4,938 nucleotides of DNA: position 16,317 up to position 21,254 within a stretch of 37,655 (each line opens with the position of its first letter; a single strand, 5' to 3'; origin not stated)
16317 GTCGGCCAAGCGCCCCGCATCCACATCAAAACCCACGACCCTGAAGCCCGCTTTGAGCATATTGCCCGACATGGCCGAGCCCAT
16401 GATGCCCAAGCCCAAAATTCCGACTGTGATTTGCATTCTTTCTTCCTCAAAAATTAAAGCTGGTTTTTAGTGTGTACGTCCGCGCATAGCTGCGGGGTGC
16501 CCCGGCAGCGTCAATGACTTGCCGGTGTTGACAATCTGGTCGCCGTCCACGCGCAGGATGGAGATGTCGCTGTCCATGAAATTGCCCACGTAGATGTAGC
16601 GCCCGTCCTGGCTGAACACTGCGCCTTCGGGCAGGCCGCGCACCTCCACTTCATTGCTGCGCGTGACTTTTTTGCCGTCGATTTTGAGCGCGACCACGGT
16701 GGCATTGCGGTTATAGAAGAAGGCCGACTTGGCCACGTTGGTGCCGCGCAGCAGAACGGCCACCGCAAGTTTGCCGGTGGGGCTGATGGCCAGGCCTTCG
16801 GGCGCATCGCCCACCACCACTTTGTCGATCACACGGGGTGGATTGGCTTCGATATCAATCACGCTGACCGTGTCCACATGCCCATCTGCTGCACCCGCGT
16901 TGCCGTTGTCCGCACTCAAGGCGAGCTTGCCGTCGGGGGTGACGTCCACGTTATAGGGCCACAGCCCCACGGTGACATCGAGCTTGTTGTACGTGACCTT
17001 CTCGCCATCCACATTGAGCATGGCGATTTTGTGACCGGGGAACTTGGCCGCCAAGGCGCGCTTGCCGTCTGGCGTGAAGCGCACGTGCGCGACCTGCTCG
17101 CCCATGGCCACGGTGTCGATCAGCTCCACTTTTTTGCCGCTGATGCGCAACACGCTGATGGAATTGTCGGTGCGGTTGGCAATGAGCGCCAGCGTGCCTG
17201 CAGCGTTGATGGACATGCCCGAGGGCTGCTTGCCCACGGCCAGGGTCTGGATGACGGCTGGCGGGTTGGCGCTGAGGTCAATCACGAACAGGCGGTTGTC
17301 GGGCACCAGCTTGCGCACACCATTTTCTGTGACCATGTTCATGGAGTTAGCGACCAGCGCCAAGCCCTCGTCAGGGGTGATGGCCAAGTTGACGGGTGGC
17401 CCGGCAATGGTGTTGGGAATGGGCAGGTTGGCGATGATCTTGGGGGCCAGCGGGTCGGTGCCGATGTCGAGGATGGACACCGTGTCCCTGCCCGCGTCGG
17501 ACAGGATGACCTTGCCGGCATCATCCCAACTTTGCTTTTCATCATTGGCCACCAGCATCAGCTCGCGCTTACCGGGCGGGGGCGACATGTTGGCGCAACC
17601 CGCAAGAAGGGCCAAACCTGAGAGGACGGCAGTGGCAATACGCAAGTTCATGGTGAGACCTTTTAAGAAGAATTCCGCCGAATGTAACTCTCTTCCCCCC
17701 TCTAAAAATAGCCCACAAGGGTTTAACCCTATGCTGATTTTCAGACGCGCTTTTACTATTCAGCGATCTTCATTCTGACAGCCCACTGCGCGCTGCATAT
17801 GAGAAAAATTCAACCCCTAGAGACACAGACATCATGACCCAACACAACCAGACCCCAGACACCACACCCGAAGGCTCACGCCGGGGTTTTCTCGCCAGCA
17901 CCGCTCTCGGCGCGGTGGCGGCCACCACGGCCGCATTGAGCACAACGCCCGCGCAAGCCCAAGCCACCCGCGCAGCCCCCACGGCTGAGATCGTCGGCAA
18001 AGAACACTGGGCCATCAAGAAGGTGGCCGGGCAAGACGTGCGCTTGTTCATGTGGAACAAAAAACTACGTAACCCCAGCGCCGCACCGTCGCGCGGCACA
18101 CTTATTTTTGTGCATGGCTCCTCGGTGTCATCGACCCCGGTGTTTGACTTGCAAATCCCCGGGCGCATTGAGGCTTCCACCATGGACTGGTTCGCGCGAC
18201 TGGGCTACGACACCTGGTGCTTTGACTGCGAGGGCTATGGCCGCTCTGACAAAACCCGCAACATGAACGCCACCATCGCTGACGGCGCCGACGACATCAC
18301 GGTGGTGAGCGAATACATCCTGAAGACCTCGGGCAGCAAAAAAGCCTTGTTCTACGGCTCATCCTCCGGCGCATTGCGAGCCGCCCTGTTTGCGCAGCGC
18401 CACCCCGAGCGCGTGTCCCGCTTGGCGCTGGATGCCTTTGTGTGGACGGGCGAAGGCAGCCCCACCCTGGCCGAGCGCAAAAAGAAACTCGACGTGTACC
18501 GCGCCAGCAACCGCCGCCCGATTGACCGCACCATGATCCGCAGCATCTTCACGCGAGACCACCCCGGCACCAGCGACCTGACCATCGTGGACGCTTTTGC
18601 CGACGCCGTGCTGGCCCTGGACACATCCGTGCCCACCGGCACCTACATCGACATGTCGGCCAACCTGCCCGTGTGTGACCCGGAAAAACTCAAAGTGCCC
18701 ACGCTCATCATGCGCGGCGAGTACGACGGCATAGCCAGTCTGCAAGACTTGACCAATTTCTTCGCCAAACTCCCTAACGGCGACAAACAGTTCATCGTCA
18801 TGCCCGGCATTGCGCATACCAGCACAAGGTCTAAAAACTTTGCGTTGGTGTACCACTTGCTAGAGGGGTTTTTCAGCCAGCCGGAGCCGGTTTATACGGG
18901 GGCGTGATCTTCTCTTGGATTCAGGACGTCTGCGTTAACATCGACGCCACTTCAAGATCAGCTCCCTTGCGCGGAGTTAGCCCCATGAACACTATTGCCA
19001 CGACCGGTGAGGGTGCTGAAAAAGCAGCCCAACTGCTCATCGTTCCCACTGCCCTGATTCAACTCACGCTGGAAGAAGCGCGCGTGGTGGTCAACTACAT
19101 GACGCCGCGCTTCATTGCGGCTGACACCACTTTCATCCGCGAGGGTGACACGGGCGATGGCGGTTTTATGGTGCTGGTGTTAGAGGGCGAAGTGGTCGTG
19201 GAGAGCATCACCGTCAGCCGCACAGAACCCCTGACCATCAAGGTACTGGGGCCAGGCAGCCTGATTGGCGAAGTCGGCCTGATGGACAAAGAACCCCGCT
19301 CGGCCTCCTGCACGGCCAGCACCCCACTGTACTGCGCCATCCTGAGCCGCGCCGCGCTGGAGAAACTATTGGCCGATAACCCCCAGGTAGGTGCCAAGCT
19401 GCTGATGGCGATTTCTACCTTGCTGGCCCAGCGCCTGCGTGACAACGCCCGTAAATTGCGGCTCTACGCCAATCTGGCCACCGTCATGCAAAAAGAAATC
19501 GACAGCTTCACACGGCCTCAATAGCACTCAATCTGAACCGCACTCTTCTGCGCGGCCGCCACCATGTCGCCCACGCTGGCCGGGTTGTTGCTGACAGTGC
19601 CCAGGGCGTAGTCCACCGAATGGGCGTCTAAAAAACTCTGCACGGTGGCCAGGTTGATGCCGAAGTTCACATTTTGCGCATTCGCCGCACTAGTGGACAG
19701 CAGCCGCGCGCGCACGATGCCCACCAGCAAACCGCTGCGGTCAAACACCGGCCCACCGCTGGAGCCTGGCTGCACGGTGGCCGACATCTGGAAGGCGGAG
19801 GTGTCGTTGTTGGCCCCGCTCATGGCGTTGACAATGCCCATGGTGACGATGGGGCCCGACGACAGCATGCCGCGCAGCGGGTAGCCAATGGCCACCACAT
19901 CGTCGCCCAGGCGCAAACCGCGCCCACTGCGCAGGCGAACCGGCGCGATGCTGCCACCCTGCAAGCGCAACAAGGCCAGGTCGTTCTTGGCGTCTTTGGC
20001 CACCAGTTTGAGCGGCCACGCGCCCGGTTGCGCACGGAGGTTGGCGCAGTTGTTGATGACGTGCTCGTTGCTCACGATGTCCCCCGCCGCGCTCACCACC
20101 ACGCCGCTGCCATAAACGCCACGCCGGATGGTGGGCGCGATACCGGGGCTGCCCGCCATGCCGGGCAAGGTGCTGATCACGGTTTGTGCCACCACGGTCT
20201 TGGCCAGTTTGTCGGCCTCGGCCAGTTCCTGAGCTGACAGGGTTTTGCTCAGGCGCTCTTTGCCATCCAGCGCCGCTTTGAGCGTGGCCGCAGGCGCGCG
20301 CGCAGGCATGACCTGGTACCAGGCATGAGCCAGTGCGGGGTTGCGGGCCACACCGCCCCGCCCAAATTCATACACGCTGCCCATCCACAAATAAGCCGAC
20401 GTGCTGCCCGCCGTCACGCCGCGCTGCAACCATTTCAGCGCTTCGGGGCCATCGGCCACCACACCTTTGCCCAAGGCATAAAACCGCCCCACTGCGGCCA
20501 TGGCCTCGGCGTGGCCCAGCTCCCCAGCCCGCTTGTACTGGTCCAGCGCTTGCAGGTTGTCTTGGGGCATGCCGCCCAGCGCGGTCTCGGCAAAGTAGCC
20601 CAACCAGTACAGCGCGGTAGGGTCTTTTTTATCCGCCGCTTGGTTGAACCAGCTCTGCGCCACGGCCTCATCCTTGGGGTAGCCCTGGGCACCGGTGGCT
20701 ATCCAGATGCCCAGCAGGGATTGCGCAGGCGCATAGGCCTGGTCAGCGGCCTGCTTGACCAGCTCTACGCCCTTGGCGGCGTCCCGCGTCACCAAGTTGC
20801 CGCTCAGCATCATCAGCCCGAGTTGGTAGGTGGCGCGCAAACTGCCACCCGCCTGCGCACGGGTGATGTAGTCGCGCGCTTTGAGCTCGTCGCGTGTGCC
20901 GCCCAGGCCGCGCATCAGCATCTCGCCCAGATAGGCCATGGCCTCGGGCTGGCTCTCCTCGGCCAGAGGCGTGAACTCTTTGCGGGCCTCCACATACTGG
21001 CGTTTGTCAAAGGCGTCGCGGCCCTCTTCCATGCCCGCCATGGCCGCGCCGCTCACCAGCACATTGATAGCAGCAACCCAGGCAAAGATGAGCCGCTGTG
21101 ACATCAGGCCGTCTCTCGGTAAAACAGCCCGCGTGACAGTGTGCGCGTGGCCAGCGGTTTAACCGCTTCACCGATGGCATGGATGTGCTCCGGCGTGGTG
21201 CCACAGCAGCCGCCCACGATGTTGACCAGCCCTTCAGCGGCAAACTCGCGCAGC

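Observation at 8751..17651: Nine-gene, tightly coupled catabolic operon of unknown substrate, bracketed by two beta-propellers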

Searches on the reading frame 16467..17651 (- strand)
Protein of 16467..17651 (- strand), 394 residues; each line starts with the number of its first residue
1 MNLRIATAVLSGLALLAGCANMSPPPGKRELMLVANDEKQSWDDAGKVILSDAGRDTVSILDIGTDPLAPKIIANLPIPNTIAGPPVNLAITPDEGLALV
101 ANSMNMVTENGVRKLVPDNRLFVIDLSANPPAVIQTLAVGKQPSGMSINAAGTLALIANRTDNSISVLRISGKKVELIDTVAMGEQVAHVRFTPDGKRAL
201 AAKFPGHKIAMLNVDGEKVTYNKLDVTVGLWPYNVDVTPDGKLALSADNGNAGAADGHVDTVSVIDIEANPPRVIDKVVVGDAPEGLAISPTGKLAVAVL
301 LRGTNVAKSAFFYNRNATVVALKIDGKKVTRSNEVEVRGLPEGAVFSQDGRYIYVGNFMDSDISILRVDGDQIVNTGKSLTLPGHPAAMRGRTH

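Call 3: search_protein_families(library=pfam, proteins=[window:16467-17651:-])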
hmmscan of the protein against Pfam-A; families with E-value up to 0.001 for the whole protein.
window:16467-17651:- (394 aa): 3 families
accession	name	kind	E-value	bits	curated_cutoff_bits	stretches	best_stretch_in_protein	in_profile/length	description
PF10282.15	Lactonase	-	4.5e-11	43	21.7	1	140-218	243-324/344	Lactonase, 7-bladed beta-propeller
PF23749.1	DUF7165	-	0.00011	21.6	26.7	0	119-206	42-127/442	Domain of unknown function (DUF7165)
PF12894.13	ANAPC4_WD40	-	0.00031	21.3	22.9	0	160-219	14-72/91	Anaphase-promoting complex subunit 4 WD40 domain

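Call 4: search_protein_families(library=ncbifam, proteins=[window:16467-17651:-])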
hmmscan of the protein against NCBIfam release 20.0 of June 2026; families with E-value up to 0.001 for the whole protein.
window:16467-17651:- (394 aa): 6 families
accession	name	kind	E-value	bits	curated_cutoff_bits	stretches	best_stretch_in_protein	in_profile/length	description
TIGR03866.1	PQQ_ABC_repeats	subfamily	1.4e-19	70.4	287.3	2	118-247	20-142/310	PQQ-dependent catabolism-associated beta-propeller protein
NF052340.1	hydrazine_beta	equivalog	4.5e-16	58.9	560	1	189-297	37-132/372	hydrazine synthase subunit beta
NF052460.1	L-NosZ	equivalog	7e-12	44.6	700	1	123-248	156-276/480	clade III lactonase-type nitrous-oxide reductase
NF052342.1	hydrazine_BC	exception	1.1e-10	40.4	1250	2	149-304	47-190/690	hydrazine synthase subunit beta-gamma fusion subunit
TIGR02276.1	beta_rpt_yvtn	repeat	1.3e-10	41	27.85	0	256-290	10-42/42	beta-propeller repeat protein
NF038117.1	choice_anch_I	subfamily_domain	2.2e-09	36.7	300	1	209-271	77-139/458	choice-of-anchor I family protein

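Call 40: find_homologous_proteins(query=window:16467-17651:-, max_evalue=1e-10)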
Query window:16467-17651:- (394 aa): 7540 proteins with E <= 1e-10 among 8000 candidates; the best 120 are listed.
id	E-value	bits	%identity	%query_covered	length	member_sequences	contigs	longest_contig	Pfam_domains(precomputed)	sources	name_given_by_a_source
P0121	1.3e-251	852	100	100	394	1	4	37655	PF22494.4,PF10282.16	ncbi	-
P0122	8.4e-251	849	99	100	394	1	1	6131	PF22494.4,PF10282.16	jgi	jgi:DNA-binding beta-propeller fold protein YncE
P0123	1.9e-249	845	99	100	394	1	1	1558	PF22494.4,PF10282.16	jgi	jgi:DNA-binding beta-propeller fold protein YncE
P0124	9.9e-242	820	95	100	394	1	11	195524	PF22494.4,PF10282.16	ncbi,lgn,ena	-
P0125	3.0e-241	818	95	100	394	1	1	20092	PF22494.4,PF10282.16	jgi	-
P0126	1.7e-240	815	95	100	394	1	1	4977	PF22494.4,PF10282.16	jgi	-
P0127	3.1e-240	815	95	100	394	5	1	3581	PF22494.4,PF10282.16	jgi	jgi:DNA-binding beta-propeller fold protein YncE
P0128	4.5e-240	814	95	100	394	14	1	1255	PF22494.4,PF10282.16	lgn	-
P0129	6.2e-240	814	97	96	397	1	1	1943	PF22494.4,PF10282.16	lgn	-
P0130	1.7e-239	812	94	100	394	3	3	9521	PF22494.4,PF10282.16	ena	-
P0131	1.1e-238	810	94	100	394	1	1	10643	PF22494.4,PF10282.16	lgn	-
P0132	5.0e-236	801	93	100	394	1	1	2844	PF22494.4,PF10282.16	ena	-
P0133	2.2e-231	786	91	100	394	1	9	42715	PF22494.4,PF10282.16,PF12894.14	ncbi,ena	-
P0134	6.4e-230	781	90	100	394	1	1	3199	PF22494.4,PF10282.16,PF12894.14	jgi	jgi:DNA-binding beta-propeller fold protein YncE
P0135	2.3e-220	749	87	100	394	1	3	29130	PF22494.4,PF10282.16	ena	-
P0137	8.7e-220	747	87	100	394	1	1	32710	PF22494.4,PF10282.16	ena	-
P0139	1.5e-211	720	84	99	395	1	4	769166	PF22494.4,PF10282.16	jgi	jgi:DNA-binding beta-propeller fold protein YncE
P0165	4.1e-206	702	80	99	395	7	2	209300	PF22494.4,PF10282.16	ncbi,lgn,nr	ncbi:MAG: hypothetical protein JWR21_2516 [Herminiimonas sp.]|nr:hypothetical protein [Herminiimonas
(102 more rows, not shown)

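Call 41: find_encoding_contigs(protein=P0139, flank=10000, max_places=1)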
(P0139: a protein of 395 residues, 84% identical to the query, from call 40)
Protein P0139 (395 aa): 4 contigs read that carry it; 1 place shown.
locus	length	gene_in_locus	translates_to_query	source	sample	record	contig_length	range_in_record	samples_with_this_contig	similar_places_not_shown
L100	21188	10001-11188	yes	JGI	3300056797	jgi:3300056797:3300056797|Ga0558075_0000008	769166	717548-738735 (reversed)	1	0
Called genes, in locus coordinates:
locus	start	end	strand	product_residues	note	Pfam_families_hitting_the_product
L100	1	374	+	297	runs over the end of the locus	PF04444:Dioxygenase_N, PF00775:Dioxygenase_C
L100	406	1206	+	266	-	PF00285:Citrate_synt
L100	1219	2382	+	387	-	PF02515:CoA_transf_3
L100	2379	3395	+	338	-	PF03401:TctC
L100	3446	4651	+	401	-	PF13433:Peripla_BP_5, PF13458:Peripla_BP_6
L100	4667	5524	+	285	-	PF02653:BPD_transp_2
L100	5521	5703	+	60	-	-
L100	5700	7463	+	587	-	PF02653:BPD_transp_2, PF00005:ABC_tran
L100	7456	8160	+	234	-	PF00005:ABC_tran, PF13476:AAA_23 (weak), PF13304:AAA_21 (faint)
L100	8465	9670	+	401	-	-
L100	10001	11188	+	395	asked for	PF22494:choice_anch_I (faint), PF10282:Lactonase (faint)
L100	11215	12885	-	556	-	PF01494:FAD_binding_3, PF21274:Rng_hyd_C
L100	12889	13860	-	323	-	PF00126:HTH_1, PF03466:LysR_substrate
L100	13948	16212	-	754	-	PF20256:MoCoBD_2, PF01315:Ald_Xan_dh_C (weak), PF02738:MoCoBD_1, PF20256:MoCoBD_2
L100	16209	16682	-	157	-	PF00111:Fer2, PF01799:Fer2_2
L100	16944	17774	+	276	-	PF04444:Dioxygenase_N, PF00775:Dioxygenase_C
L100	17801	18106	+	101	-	PF03795:YCII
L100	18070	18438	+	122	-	PF07876:Dabb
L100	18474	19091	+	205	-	PF13577:SnoaL_4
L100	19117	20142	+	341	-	PF03401:TctC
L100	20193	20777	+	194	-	PF00881:Nitroreductase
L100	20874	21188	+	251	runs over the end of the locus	PF01925:TauE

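Call 42: find_encoding_contigs(protein=P0165, flank=10000, max_places=1)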
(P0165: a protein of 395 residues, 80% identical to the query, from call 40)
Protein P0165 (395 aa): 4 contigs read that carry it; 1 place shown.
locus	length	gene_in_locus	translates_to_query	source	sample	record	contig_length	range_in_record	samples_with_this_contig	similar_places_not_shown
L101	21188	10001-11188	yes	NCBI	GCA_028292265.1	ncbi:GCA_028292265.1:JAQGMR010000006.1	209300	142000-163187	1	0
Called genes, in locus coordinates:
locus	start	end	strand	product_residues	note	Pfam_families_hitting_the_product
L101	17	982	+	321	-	PF03401:TctC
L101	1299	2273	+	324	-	PF03401:TctC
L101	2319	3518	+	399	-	PF01494:FAD_binding_3, PF13450:NAD_binding_8 (weak)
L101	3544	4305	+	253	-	PF12146:Hydrolase_4, PF00561:Abhydrolase_1, PF12697:Abhydrolase_6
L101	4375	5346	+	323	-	PF03401:TctC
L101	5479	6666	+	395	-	PF01494:FAD_binding_3, PF04820:Trp_halogenase (weak), PF13450:NAD_binding_8 (weak)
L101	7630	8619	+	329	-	PF00561:Abhydrolase_1, PF12146:Hydrolase_4, PF12697:Abhydrolase_6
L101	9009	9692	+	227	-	PF13441:Gly-zipper_YMGG, PF00691:OmpA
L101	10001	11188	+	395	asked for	PF22494:choice_anch_I (faint), PF10282:Lactonase (faint)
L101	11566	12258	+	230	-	PF01161:PBP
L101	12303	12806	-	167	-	-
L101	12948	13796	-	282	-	PF00072:Response_reg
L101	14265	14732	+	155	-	-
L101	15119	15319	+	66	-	PF11127:YgaP-like_TM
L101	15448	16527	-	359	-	PF01557:FAA_hydrolase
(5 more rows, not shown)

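Call 43: find_encoding_contigs(protein=P0137, flank=10000, max_places=1)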
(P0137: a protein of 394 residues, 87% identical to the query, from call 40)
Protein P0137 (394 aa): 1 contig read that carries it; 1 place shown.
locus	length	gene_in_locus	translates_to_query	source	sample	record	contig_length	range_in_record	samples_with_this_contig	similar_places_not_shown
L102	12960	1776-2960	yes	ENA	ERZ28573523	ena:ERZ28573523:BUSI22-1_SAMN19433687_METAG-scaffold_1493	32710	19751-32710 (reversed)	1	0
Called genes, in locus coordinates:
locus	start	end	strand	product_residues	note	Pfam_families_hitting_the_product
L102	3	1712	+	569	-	?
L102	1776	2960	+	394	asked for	PF22494:choice_anch_I (faint), PF10282:Lactonase (faint)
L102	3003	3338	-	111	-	PF02452:PemK_toxin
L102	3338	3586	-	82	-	PF04014:MazE_antitoxin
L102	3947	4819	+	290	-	PF13714:PEP_mutase, PF00463:ICL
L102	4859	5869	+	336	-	PF03401:TctC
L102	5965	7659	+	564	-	PF08811:DUF1800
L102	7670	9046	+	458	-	PF07394:DUF1501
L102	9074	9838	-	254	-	PF01522:Polysacc_deac_1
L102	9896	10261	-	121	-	-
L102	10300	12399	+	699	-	PF20091:Abhydrolase_10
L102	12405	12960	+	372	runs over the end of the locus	PF00561:Abhydrolase_1, PF12697:Abhydrolase_6 (weak), PF12146:Hydrolase_4 (weak)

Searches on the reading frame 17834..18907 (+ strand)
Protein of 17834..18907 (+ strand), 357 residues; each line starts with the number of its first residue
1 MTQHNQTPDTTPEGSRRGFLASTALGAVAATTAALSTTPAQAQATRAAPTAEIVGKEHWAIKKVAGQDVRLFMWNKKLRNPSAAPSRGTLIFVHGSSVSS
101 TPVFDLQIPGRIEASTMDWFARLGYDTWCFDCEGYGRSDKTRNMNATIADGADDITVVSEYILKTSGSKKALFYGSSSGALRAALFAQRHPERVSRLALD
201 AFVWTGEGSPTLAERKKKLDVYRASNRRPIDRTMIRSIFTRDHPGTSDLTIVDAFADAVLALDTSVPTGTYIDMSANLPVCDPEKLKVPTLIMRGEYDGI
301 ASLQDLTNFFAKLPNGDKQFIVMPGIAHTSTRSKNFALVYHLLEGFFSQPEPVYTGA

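Call 9: search_protein_families(library=pfam, proteins=[window:17834-18907:+])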
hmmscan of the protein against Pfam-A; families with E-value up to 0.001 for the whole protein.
window:17834-18907:+ (357 aa): 3 families
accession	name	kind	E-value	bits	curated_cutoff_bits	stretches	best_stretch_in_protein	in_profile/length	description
PF12146.15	Hydrolase_4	-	3.3e-19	69.6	27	1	111-329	19-233/239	Serine aminopeptidase, S33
PF00561.26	Abhydrolase_1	-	9.2e-14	52.1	25.8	1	120-328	23-238/245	alpha/beta hydrolase fold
PF12697.13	Abhydrolase_6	-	4.2e-07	31.3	26.3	1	90-325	1-201/217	Alpha/beta hydrolase family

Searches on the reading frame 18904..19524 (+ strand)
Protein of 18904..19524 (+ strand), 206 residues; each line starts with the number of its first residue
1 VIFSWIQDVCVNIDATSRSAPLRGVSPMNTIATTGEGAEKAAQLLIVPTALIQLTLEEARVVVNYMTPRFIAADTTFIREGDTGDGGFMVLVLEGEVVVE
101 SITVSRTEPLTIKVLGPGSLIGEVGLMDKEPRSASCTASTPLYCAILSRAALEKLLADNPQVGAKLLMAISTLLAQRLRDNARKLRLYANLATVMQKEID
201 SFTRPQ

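Call 9: search_protein_families(library=pfam, proteins=[window:18904-19524:+])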
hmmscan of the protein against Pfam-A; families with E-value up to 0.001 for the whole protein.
window:18904-19524:+ (206 aa): 1 family
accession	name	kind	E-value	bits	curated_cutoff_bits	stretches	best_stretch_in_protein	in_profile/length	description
PF00027.35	cNMP_binding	-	1.6e-15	57.2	27.5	1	69-159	2-89/89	Cyclic nucleotide-binding domain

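Call 60: search_protein_families(library=pfam, proteins=[window:18904-19524:+], max_evalue=0.01)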
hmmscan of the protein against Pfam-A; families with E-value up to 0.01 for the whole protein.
window:18904-19524:+ (206 aa): 1 family
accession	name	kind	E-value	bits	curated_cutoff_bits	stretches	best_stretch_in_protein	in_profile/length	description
PF00027.35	cNMP_binding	-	1.6e-15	57.2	27.5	1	69-159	2-89/89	Cyclic nucleotide-binding domain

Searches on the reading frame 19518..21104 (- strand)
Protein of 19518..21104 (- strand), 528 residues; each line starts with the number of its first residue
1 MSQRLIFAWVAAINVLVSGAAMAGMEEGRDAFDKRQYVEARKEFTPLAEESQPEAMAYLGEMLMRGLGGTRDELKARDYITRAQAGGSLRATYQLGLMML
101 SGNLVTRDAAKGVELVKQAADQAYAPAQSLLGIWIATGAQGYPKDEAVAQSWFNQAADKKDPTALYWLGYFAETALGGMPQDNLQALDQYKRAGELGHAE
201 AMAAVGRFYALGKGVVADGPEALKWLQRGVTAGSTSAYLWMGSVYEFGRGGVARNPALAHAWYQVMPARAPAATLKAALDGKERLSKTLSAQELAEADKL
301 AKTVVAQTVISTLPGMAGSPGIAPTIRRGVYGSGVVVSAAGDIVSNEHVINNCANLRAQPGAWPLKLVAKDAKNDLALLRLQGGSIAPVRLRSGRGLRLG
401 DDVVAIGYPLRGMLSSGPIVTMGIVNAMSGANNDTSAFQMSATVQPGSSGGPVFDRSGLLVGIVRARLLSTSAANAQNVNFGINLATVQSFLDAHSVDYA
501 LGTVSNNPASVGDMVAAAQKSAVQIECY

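Call 11: search_protein_families(library=pfam, proteins=[window:19518-21104:-])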
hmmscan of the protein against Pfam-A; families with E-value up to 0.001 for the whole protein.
window:19518-21104:- (528 aa): 3 families
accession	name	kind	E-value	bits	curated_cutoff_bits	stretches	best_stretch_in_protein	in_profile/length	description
PF08238.18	Sel1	-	3.2e-28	97.6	30.7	2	53-83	1-31/36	Sel1 repeat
PF13365.12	Trypsin_2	-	2e-26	93.9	27.6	1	332-463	1-144/144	Trypsin-like peptidase domain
PF00089.32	Trypsin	-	1.4e-06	28.8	20.6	1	370-475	82-205/220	Trypsin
